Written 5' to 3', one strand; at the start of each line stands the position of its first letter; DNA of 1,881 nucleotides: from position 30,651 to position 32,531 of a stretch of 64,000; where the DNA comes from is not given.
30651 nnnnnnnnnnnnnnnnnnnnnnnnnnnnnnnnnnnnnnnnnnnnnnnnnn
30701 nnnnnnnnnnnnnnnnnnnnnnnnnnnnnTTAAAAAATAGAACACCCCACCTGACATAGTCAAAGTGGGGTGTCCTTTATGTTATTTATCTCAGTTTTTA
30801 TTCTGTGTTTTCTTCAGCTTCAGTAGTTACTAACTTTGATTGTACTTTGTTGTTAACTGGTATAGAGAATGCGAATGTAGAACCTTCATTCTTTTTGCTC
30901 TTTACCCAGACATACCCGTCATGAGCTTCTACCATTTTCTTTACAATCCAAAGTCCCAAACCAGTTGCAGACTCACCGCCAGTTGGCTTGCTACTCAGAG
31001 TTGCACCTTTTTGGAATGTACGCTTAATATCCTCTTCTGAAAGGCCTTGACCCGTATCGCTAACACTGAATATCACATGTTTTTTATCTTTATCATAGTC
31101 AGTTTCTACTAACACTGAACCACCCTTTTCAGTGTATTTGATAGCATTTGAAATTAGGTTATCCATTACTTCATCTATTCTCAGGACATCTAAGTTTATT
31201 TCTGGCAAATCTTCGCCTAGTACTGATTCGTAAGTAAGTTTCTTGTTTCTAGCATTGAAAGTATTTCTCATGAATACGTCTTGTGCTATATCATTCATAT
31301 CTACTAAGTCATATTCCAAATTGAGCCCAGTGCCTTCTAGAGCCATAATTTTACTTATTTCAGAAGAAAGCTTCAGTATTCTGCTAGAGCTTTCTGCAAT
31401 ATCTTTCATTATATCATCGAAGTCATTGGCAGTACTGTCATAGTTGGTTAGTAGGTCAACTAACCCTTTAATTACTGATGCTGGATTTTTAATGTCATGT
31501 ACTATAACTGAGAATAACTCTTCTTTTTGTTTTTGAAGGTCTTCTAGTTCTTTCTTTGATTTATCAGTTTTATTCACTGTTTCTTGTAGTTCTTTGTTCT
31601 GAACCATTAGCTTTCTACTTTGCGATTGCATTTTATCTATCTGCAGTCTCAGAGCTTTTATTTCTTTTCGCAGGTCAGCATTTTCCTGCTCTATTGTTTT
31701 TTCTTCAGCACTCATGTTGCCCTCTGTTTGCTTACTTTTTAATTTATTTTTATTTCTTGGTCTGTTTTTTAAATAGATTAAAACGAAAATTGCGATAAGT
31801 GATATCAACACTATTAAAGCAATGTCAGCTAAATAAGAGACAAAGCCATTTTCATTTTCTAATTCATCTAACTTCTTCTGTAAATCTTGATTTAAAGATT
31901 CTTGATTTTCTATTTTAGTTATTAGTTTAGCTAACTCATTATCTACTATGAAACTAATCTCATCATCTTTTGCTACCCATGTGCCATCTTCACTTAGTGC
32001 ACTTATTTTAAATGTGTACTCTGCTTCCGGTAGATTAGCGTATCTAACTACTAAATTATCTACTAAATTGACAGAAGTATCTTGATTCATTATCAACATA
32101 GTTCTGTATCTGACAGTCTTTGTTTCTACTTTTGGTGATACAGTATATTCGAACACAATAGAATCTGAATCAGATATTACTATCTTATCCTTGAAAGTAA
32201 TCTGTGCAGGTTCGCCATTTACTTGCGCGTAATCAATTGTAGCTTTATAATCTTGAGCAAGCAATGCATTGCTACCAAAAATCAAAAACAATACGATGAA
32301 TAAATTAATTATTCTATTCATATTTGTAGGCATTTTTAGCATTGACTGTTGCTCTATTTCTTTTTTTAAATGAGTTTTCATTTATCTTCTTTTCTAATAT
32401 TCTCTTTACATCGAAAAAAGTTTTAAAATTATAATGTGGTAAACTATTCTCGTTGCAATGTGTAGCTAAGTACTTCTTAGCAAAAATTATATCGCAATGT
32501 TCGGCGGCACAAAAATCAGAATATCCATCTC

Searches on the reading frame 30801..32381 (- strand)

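Call 84: search_protein_families(library=pfam, proteins=[window:30801-32381:-], max_evalue=0.0001)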
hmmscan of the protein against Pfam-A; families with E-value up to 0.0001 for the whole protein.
window:30801-32381:- (527 aa): 5 families
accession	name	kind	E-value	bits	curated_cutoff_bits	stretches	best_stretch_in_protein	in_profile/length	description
PF02518.31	HATPase_c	-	3.7e-25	89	26.4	1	398-510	2-110/111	Histidine kinase-, DNA gyrase B-, and HSP90-like ATPase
PF00512.31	HisKA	-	2.9e-07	30.9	26.9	1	285-342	1-57/66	His Kinase A (phospho-acceptor) domain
PF07495.19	Y_Y_Y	-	1.5e-06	28.4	26.6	1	88-146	6-64/65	Y_Y_Y domain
PF24922.1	ACBP4_C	-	7e-06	26.7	31.2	1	220-288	26-94/105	Acyl-CoA-binding domain-containing protein 4-6, C-terminal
PF13581.12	HATPase_c_2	-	8.2e-05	23.1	27.4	0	409-487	39-112/127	Histidine kinase-like ATPase domain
